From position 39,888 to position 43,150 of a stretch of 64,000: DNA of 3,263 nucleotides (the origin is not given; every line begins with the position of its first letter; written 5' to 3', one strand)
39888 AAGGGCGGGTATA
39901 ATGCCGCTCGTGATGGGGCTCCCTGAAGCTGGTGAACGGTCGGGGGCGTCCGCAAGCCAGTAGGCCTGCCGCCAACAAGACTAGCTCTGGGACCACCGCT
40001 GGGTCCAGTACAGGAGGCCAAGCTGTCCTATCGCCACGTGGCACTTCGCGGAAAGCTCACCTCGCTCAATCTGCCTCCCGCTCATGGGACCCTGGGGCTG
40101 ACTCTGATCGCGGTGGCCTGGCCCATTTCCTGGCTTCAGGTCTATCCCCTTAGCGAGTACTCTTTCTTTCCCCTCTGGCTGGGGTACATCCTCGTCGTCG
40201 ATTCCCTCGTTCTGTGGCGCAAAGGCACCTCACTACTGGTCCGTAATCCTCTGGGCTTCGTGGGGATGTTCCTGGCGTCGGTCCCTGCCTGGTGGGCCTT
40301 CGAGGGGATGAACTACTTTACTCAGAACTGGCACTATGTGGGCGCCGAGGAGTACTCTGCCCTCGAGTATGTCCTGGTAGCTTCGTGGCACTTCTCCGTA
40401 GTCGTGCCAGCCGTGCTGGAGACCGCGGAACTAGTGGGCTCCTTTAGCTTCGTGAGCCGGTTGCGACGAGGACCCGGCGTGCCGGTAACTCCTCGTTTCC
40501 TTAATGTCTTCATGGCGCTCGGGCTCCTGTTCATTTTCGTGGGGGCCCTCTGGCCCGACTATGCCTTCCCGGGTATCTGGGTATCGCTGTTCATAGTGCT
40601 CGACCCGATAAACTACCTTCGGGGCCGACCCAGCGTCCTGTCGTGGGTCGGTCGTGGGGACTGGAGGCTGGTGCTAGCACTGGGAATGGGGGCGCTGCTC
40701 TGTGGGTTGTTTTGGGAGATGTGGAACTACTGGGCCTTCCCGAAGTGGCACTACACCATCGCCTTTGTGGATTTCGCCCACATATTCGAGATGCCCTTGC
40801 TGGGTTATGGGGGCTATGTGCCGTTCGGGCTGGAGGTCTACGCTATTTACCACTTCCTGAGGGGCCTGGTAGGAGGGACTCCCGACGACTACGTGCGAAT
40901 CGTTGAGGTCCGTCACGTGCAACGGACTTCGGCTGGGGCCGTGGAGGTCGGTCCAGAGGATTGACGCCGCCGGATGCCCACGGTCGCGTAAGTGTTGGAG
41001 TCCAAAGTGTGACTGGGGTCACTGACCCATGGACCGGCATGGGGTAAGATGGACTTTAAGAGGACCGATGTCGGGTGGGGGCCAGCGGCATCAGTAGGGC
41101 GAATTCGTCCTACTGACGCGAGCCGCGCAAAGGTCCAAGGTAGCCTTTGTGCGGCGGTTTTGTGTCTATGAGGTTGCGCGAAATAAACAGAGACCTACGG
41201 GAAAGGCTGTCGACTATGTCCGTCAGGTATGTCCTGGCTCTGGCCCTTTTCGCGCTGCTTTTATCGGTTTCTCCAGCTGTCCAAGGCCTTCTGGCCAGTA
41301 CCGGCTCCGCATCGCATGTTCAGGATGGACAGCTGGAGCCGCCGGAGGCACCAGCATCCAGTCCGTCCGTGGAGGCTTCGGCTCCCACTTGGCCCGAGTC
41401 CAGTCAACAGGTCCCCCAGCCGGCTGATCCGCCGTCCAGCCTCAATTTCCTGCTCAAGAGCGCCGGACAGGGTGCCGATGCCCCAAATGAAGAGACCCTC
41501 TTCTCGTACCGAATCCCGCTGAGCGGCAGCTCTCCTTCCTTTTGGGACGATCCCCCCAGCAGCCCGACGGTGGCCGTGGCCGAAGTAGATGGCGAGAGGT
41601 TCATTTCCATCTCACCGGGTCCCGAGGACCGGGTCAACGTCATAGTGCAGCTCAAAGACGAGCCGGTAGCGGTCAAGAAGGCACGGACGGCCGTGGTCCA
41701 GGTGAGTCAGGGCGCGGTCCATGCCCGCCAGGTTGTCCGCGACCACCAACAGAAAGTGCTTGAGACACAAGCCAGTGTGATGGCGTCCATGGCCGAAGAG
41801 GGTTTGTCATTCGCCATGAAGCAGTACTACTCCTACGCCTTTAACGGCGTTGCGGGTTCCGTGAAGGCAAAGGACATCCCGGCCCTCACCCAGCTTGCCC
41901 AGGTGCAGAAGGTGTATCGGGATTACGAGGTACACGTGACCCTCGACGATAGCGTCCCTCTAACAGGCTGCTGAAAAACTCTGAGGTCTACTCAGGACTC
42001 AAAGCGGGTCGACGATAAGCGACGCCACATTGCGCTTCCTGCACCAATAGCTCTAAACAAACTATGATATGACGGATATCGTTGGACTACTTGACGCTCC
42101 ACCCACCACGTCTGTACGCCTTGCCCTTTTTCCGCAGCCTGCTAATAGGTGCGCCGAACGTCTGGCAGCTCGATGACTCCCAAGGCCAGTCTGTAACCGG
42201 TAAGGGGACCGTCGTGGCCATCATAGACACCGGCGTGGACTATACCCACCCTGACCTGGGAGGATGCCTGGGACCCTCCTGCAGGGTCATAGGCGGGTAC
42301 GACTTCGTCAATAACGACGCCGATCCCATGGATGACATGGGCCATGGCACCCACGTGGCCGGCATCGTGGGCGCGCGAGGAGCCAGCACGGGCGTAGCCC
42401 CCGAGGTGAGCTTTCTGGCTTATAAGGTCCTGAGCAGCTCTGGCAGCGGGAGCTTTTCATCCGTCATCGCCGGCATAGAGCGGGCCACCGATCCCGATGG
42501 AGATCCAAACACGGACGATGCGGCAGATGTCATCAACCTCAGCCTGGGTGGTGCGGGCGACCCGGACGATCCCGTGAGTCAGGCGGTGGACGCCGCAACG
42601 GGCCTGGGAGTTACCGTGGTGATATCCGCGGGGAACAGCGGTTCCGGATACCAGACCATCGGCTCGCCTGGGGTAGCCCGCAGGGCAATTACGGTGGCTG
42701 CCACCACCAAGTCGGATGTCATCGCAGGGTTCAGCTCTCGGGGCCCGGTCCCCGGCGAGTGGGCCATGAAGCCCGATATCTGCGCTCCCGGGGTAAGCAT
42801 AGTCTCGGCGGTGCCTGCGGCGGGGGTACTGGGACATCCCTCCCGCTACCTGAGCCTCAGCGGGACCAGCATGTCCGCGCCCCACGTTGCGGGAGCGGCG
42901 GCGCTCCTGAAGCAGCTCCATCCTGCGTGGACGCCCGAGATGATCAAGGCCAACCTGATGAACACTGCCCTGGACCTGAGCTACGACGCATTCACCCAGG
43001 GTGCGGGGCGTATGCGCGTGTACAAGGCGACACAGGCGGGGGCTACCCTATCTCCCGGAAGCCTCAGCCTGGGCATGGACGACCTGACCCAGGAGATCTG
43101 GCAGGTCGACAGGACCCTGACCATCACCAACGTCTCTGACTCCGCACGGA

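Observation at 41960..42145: A 178-bp MITE cleanly splits a giant subtilase gene and matches the ends of the IS5-like element 15 kb away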

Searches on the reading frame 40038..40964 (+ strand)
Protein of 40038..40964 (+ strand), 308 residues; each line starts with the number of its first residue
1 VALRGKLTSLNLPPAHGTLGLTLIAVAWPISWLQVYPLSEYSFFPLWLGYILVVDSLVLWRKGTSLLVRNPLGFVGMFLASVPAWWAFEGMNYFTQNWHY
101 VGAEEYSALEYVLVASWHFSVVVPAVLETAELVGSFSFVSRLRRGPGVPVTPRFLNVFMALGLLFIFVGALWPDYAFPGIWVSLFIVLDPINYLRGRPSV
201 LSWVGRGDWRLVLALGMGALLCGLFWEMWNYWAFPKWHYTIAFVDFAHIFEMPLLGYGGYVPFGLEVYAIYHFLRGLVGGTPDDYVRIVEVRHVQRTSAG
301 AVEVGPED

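Call 7: search_protein_families(library=pfam, proteins=[window:40038-40964:+])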
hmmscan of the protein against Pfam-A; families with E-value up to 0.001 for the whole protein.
window:40038-40964:+ (308 aa): 0 families

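Call 45: find_encoding_contigs(protein=window:40038-40964:+, flank=4000, max_places=10)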
Protein window:40038-40964:+ (308 aa): 1 contig read that carries it; 1 place shown.
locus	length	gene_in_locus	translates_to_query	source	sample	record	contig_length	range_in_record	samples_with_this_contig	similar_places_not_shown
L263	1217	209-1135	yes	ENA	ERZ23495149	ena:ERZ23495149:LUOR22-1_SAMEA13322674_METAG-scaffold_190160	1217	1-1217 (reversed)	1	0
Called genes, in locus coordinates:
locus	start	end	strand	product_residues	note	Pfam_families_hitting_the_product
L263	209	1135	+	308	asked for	-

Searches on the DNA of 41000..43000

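Call 11: search_rna_families(source=window, start=41000, end=43000, threshold=evalue, max_evalue=1)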
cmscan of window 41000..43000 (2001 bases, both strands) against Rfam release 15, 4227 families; matches with E-value up to 1: 0.
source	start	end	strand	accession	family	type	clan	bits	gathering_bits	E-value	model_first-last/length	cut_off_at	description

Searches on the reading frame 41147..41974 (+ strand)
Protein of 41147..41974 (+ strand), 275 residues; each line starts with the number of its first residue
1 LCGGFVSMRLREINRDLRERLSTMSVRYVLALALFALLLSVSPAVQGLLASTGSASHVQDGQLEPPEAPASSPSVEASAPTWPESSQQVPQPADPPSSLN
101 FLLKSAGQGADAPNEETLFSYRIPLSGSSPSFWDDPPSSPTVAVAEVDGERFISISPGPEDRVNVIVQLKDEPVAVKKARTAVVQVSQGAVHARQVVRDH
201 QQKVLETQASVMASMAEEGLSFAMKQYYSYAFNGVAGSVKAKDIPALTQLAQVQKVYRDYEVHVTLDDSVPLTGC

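Call 7: search_protein_families(library=pfam, proteins=[window:41147-41974:+])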
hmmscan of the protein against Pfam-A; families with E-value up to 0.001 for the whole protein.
window:41147-41974:+ (275 aa): 1 family
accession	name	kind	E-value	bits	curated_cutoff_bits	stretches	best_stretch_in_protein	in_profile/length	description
PF05922.21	Inhibitor_I9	-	8.3e-07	30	21.2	1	165-264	2-81/82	Peptidase inhibitor I9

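Call 42: find_encoding_contigs(protein=window:41168-41974:+, flank=3000, max_places=10)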
Protein window:41168-41974:+ (268 aa): no gene with exactly this product is on record in the collection.

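Call 44: find_encoding_contigs(protein=window:41216-41974:+, flank=3000, max_places=10)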
Protein window:41216-41974:+ (252 aa): no gene with exactly this product is on record in the collection.
